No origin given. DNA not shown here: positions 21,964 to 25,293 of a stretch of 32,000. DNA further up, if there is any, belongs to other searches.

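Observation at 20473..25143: Complete DegV (FakB-like lipid-binding) domain fused to a double-dCache hybrid histidine kinase with REC and HPt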

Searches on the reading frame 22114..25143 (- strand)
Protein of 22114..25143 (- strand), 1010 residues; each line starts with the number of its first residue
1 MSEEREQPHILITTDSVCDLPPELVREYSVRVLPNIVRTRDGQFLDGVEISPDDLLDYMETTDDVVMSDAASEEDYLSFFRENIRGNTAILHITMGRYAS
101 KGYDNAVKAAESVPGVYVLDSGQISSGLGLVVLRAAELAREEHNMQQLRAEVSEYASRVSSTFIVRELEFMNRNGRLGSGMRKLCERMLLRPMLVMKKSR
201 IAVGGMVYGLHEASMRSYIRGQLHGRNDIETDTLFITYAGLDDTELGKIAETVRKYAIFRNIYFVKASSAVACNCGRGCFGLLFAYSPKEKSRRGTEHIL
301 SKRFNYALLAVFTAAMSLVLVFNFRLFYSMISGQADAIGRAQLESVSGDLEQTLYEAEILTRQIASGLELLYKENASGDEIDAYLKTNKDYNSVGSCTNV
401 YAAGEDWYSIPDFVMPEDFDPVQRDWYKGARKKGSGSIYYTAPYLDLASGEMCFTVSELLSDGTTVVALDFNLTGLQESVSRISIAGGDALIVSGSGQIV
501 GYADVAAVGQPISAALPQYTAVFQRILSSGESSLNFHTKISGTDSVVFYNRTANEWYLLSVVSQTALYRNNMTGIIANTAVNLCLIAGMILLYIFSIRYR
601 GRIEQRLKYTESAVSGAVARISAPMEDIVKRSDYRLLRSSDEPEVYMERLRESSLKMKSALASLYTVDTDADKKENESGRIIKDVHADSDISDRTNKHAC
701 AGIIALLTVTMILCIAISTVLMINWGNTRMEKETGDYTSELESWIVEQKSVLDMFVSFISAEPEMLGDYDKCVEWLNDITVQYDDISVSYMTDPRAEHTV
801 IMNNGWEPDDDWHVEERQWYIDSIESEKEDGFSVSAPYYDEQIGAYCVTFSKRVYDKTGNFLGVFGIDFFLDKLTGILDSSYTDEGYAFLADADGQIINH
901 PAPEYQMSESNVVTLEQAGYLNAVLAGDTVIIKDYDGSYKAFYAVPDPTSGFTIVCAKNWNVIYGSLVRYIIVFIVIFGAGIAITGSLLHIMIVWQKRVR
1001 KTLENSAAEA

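Call 28: search_protein_representatives(protein=window:22114-25143:-)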
Query: 1010 residues. Proteins with E-value up to 0.001 (for the whole library): 8321; up to 1e-10: 2176; up to 1e-30: 288. The best 150 are listed.
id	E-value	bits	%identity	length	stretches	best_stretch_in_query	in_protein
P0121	0.0e+00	1237.0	57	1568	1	6-1008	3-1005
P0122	2.2e-183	628.1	43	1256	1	303-1010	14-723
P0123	1.7e-156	539.1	39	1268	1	306-1008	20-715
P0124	5.7e-151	520.8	38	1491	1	291-1007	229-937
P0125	3.6e-148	511.6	37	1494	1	295-1005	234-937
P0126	1.3e-143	496.5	38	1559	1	300-1007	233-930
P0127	3.2e-143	495.2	40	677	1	396-1007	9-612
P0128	2.6e-136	472.3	36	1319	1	300-1007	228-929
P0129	4.4e-136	471.6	38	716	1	301-989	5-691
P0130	1.6e-134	466.4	37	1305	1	309-1009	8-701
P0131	4.0e-134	465.1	35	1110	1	309-1007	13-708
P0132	2.3e-128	446.0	33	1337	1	309-1006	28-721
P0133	9.5e-128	444.0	38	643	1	302-938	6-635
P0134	1.5e-127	443.4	35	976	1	302-1005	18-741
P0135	1.6e-127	443.3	38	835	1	302-955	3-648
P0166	1.7e-68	247.9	42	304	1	9-287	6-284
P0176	3.4e-59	217.1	40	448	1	10-292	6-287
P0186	4.0e-55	203.6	40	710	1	9-285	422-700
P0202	2.8e-48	181.0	35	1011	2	8-285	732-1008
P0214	2.1e-45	171.5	36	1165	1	5-287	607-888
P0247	1.1e-41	159.2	33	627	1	9-299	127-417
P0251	2.1e-41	158.3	32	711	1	6-287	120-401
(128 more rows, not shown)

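Call 29: search_protein_families(library=pfam, proteins=[P0121, P0124, P0126, P0214, P0251, P0247, P0202, P0186, P0176, P0166], max_evalue=0.001)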
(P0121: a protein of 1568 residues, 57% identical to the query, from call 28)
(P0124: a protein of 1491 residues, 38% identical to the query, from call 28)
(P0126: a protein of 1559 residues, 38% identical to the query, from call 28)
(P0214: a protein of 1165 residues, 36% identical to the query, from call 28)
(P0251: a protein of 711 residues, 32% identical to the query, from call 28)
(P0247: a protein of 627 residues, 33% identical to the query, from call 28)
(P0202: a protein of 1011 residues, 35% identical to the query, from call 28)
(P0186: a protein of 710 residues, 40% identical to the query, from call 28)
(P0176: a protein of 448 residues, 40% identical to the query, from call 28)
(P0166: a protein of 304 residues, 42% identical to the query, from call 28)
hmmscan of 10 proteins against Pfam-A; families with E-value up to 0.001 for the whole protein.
P0121 (1568 aa): 7 families
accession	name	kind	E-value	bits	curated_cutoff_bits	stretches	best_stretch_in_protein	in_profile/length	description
PF02645.21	DegV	-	7.6e-40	137.4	27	1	8-283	3-279/280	Uncharacterised protein, DegV family COG1307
PF02743.24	dCache_1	-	1.2e-31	110.5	45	2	782-902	65-195/240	Cache domain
PF00072.30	Response_reg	-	1.9e-25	89.6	30.2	1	1274-1385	2-110/111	Response regulator receiver domain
PF02518.31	HATPase_c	-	1.3e-21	77.5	26.4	1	1125-1238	1-108/111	Histidine kinase-, DNA gyrase B-, and HSP90-like ATPase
PF00512.31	HisKA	-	6.3e-19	68.2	26.9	1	1013-1078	1-66/66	His Kinase A (phospho-acceptor) domain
PF22673.2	MCP-like_PDC_1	-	2.4e-13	51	27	1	766-873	15-113/113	Methyl-accepting chemotaxis protein-like, first PDC sensor domain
PF01627.28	Hpt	-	4.1e-08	33.8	24.6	1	1479-1558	1-80/84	Hpt domain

P0124 (1491 aa): 7 families
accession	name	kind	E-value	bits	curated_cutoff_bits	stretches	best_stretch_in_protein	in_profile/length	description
PF02743.24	dCache_1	-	5.2e-27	95.4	45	2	671-887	20-240/240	Cache domain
PF00072.30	Response_reg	-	8e-24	84.4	30.2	1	1208-1319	2-110/111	Response regulator receiver domain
PF02518.31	HATPase_c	-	3.9e-22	79.2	26.4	1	1058-1172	1-109/111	Histidine kinase-, DNA gyrase B-, and HSP90-like ATPase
PF00512.31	HisKA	-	1.3e-20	73.6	26.9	1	946-1011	1-66/66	His Kinase A (phospho-acceptor) domain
PF22673.2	MCP-like_PDC_1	-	1.3e-12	48.5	27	1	706-804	20-111/113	Methyl-accepting chemotaxis protein-like, first PDC sensor domain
PF01627.28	Hpt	-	1.2e-05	25.9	24.6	1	1403-1468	1-66/84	Hpt domain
PF16927.11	HisKA_7TM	-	3.8e-05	24.1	28.6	1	40-202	21-185/224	N-terminal 7TM region of histidine kinase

P0126 (1559 aa): 6 families
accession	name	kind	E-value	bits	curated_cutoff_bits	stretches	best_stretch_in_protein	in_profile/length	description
PF02743.24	dCache_1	-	4.4e-27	95.6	45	2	665-833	20-199/240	Cache domain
PF00072.30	Response_reg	-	5.2e-26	91.4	30.2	1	1199-1311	1-110/111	Response regulator receiver domain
PF02518.31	HATPase_c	-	2.9e-25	89.3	26.4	1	1051-1164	1-108/111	Histidine kinase-, DNA gyrase B-, and HSP90-like ATPase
PF00512.31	HisKA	-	5.4e-18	65.2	26.9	1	939-1004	1-66/66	His Kinase A (phospho-acceptor) domain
PF22673.2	MCP-like_PDC_1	-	2e-13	51.2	27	1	733-798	49-111/113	Methyl-accepting chemotaxis protein-like, first PDC sensor domain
PF01627.28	Hpt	-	4.8e-06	27.2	24.6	1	1376-1437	1-62/84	Hpt domain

P0214 (1165 aa): 5 families
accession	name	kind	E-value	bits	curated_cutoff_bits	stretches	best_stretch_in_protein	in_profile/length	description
PF02645.21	DegV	-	6.8e-43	147.4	27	1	611-885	2-277/280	Uncharacterised protein, DegV family COG1307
PF02518.31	HATPase_c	-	8.9e-27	94.2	26.4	1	314-427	1-108/111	Histidine kinase-, DNA gyrase B-, and HSP90-like ATPase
PF00072.30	Response_reg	-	4.9e-22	78.6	30.2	1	464-574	1-107/111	Response regulator receiver domain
PF00512.31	HisKA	-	1.1e-16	61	26.9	1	202-267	1-66/66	His Kinase A (phospho-acceptor) domain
PF01627.28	Hpt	-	2e-06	28.4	24.6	1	998-1065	3-73/84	Hpt domain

P0251 (711 aa): 3 families
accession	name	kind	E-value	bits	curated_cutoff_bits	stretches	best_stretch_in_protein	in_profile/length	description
PF02645.21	DegV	-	4.2e-38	131.7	27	1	126-400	4-279/280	Uncharacterised protein, DegV family COG1307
PF00072.30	Response_reg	-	4.6e-14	53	30.2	1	7-89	31-109/111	Response regulator receiver domain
PF01627.28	Hpt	-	1e-06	29.3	24.6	1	543-606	2-68/84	Hpt domain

P0247 (627 aa): 3 families
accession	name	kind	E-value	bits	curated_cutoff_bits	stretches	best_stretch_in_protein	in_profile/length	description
PF02645.21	DegV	-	4.9e-39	134.8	27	1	128-404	2-279/280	Uncharacterised protein, DegV family COG1307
PF00072.30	Response_reg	-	3.1e-15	56.7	30.2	1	2-89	25-108/111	Response regulator receiver domain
PF01627.28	Hpt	-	1.5e-06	28.8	24.6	1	536-593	1-58/84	Hpt domain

P0202 (1011 aa): 5 families
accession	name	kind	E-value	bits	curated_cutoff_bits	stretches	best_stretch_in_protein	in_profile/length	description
PF02645.21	DegV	-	1.5e-43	149.6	27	1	734-1007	3-277/280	Uncharacterised protein, DegV family COG1307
PF02518.31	HATPase_c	-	1.2e-26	93.8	26.4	1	436-549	1-108/111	Histidine kinase-, DNA gyrase B-, and HSP90-like ATPase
PF00072.30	Response_reg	-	7.6e-23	81.2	30.2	1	586-697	1-108/111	Response regulator receiver domain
PF00512.31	HisKA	-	1.2e-14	54.5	26.9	1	325-389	2-66/66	His Kinase A (phospho-acceptor) domain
PF02743.24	dCache_1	-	2.7e-05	24.3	45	1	126-210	90-178/240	Cache domain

P0186 (710 aa): 4 families
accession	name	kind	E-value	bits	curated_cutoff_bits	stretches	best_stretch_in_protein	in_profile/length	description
PF02645.21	DegV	-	3.8e-37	128.6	27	1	424-700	3-278/280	Uncharacterised protein, DegV family COG1307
PF02518.31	HATPase_c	-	1.8e-26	93.2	26.4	1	130-241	2-107/111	Histidine kinase-, DNA gyrase B-, and HSP90-like ATPase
PF00072.30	Response_reg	-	1.5e-21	77.1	30.2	1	279-391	1-109/111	Response regulator receiver domain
PF00512.31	HisKA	-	1.6e-16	60.5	26.9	1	17-82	1-66/66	His Kinase A (phospho-acceptor) domain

P0176 (448 aa): 2 families
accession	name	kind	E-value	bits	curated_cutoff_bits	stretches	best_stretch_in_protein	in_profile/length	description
PF02645.21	DegV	-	1e-43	150.1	27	1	6-281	2-279/280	Uncharacterised protein, DegV family COG1307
PF01627.28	Hpt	-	8.4e-07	29.6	24.6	1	370-424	12-66/84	Hpt domain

P0166 (304 aa): 1 family
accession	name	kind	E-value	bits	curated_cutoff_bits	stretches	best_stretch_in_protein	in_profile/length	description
PF02645.21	DegV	-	5.1e-47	161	27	1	8-284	3-280/280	Uncharacterised protein, DegV family COG1307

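Call 37: find_encoding_contigs(protein=P0121, flank=10000, max_places=2)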
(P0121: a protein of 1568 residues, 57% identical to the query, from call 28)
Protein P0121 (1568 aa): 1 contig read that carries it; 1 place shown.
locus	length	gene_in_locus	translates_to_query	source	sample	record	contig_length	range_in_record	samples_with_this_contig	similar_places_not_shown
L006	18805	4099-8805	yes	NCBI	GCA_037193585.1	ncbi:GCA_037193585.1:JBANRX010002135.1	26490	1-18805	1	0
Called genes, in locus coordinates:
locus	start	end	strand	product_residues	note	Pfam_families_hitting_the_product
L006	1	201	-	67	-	?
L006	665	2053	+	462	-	PF00072:Response_reg, PF08668:HDOD (weak), PF13487:HD_5, PF01966:HD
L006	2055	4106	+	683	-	PF00512:HisKA, PF02518:HATPase_c, PF00072:Response_reg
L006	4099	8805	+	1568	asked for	PF02645:DegV, PF02743:dCache_1, PF22673:MCP-like_PDC_1, PF00512:HisKA, PF02518:HATPase_c, PF00072:Response_reg, PF01627:Hpt (weak)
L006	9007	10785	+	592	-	PF03235:GmrSD_N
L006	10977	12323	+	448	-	PF01554:MatE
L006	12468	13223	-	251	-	PF05116:S6PP (faint), PF08282:Hydrolase_3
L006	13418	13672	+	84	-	PF02604:PhdYeFM_antitox (weak)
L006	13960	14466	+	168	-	PF02810:SEC-C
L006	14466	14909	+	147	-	PF09719:C_GCAxxG_C_C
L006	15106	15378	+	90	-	-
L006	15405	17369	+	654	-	PF02824:TGS, PF07973:tRNA_SAD, PF00587:tRNA-synt_2b, PF03129:HGTP_anticodon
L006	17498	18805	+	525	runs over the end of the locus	-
